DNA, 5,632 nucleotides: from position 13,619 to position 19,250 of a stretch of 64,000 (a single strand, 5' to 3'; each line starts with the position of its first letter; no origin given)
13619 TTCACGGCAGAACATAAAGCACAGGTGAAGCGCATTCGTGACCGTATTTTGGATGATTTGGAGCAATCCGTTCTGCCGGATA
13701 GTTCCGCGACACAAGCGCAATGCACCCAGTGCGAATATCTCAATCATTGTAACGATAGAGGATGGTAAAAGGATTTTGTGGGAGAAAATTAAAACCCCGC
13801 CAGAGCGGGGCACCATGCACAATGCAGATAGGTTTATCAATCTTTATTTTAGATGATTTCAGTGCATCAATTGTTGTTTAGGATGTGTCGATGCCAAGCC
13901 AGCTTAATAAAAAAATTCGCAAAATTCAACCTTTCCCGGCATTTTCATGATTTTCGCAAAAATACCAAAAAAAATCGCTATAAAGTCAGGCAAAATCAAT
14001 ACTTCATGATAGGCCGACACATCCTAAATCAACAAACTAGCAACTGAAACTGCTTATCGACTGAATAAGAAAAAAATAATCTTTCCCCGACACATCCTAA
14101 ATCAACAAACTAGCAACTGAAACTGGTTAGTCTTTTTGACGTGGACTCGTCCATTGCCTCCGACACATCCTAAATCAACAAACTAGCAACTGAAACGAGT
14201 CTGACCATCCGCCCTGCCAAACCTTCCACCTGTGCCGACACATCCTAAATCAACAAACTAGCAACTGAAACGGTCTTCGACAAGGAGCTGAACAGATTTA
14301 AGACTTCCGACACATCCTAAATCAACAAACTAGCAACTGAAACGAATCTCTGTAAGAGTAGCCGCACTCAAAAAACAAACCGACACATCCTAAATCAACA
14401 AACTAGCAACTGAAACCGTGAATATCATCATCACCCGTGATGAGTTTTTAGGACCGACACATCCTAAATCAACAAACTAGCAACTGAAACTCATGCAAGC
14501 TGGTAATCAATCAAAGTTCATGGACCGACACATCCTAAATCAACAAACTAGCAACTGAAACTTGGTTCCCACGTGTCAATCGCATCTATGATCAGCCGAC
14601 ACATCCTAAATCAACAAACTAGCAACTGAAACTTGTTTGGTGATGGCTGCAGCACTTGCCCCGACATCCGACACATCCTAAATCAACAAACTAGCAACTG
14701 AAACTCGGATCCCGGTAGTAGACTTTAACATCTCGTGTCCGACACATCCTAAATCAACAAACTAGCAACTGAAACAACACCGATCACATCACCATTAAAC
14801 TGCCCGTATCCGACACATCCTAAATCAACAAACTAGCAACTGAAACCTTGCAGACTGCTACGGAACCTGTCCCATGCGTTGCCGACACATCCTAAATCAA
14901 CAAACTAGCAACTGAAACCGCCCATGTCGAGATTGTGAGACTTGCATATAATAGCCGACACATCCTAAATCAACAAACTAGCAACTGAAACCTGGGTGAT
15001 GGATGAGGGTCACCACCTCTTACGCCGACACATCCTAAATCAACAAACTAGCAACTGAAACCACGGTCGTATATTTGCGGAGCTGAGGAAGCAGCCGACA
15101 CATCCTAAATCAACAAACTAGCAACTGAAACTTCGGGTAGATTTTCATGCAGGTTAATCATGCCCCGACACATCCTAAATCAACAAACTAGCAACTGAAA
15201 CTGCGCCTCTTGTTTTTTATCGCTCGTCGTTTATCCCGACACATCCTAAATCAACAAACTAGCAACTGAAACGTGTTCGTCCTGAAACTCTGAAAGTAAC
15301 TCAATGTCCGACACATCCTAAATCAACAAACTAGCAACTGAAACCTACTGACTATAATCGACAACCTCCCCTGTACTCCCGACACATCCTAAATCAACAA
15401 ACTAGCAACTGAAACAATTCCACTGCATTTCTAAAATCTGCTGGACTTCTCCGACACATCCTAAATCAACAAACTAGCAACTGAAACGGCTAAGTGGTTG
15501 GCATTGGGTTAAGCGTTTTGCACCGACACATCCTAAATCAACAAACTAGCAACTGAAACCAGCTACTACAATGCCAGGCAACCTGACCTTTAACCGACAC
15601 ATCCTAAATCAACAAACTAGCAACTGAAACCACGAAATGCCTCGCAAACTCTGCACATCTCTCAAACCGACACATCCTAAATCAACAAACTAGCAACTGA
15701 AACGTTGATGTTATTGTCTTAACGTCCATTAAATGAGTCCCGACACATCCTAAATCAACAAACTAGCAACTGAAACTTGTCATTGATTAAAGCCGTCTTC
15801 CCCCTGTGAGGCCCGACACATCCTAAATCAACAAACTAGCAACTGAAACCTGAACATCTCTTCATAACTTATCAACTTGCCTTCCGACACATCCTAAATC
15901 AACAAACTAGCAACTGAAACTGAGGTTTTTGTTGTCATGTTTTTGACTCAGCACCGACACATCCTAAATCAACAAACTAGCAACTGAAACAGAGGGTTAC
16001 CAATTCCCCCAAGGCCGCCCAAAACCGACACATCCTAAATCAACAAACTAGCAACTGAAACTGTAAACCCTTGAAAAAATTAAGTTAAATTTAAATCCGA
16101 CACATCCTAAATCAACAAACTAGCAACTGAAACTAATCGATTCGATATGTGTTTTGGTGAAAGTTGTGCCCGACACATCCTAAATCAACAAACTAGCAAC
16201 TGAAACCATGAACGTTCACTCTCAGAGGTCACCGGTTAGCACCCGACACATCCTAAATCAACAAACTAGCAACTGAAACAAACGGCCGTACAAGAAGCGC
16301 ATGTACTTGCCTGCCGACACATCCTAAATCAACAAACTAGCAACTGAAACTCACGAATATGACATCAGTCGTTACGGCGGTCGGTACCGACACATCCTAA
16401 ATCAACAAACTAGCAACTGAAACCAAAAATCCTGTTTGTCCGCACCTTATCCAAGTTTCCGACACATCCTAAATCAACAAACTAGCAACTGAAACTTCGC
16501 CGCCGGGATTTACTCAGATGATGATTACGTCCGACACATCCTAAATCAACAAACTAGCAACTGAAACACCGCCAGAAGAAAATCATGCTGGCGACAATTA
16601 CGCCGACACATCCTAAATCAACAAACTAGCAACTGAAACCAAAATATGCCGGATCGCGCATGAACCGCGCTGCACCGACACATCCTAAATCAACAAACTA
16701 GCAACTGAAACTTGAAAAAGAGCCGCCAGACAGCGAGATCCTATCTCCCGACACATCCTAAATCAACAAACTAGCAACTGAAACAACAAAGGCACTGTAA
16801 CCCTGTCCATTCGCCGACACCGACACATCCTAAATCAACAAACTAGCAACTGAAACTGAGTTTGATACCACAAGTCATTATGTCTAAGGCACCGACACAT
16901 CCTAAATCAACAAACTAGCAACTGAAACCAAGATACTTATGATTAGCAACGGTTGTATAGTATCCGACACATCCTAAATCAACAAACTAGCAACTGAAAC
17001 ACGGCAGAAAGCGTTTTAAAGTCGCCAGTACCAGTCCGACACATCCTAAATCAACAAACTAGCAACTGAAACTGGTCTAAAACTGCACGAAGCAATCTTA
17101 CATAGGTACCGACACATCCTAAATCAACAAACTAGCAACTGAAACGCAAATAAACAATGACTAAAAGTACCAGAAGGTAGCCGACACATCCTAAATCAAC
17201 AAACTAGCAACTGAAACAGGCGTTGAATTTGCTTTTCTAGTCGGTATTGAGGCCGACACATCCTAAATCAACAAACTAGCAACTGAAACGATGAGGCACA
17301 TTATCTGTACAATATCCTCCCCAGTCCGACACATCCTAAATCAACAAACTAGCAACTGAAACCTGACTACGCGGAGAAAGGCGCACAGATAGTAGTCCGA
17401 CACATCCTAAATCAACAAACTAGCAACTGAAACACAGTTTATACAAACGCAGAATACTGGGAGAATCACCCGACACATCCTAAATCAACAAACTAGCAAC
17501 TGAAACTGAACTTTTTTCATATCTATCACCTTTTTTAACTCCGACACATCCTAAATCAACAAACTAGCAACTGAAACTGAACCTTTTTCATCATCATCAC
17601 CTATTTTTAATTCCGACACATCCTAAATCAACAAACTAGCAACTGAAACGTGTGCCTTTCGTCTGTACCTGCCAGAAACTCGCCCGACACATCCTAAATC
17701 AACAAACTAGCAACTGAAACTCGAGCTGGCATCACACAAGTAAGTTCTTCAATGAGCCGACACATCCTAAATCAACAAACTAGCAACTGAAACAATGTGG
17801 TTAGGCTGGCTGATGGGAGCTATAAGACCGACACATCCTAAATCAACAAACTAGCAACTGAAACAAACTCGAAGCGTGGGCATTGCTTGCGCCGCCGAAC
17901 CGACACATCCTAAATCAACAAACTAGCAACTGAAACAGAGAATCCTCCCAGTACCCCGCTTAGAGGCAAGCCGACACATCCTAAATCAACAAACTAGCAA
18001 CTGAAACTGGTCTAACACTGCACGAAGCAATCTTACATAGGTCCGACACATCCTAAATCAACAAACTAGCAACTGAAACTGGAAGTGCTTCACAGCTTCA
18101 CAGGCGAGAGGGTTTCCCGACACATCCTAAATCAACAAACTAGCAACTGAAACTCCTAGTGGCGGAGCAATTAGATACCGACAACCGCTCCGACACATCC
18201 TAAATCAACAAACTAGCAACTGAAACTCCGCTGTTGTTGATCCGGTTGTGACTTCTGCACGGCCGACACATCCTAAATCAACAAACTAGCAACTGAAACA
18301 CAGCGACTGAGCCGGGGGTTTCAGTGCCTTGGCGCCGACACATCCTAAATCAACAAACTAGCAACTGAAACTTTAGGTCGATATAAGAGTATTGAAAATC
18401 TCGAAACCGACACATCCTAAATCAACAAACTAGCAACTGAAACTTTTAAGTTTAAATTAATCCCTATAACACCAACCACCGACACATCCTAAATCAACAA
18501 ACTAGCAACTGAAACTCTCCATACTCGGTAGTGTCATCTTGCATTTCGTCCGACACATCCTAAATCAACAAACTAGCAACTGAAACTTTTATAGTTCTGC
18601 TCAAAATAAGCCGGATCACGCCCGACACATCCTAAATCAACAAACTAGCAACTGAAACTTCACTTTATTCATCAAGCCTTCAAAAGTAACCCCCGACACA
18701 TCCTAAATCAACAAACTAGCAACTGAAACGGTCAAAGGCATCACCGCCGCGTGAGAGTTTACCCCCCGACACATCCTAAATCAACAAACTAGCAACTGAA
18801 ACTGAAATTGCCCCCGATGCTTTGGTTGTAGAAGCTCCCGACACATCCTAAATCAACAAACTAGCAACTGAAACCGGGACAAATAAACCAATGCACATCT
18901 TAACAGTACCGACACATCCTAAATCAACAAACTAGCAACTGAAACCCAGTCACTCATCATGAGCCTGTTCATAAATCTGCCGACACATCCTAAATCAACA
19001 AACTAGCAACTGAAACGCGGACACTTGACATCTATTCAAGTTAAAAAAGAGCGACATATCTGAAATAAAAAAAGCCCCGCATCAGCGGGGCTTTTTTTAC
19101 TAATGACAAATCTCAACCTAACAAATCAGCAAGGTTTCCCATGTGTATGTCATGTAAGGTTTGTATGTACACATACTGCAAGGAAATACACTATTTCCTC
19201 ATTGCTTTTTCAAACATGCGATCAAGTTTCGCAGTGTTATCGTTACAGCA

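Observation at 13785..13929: tracrRNA located from sequence alone; it implies the array is read antisense to the cas operon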

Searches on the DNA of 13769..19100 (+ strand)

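Call 12: search_dna_similar(query=window:13769-19100:+, collection=phages, mode=distant, max_evalue=1, max_rows=40)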
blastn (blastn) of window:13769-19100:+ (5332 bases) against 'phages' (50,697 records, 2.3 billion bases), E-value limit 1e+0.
Records with a match: 2; places in all: 2; records where one place covers at least 80% of the query: 0.
Best place of each record, by identity: 90-95% 2.
By first word of the organism name: Escherichia 2.
By host as written in the record: Escherichia sp. 1; Escherichia coli O104:H4 1.
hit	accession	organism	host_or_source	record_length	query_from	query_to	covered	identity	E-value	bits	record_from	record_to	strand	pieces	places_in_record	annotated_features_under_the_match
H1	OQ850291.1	Escherichia phage vB_EcoS_ULIM2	Escherichia sp.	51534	5301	5332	1%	93.9%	4e-2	48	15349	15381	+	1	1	tail fiber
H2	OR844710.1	Escherichia phage ECO104 4-5-2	Escherichia coli O104:H4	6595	5301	5332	1%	93.9%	4e-2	48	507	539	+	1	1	record has no annotation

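Call 57: search_dna_similar(query=window:14014-19016:+, collection=plasmids, mode=distant, max_evalue=1, max_rows=20)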
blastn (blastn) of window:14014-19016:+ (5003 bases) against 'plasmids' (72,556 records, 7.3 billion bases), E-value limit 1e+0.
No match.
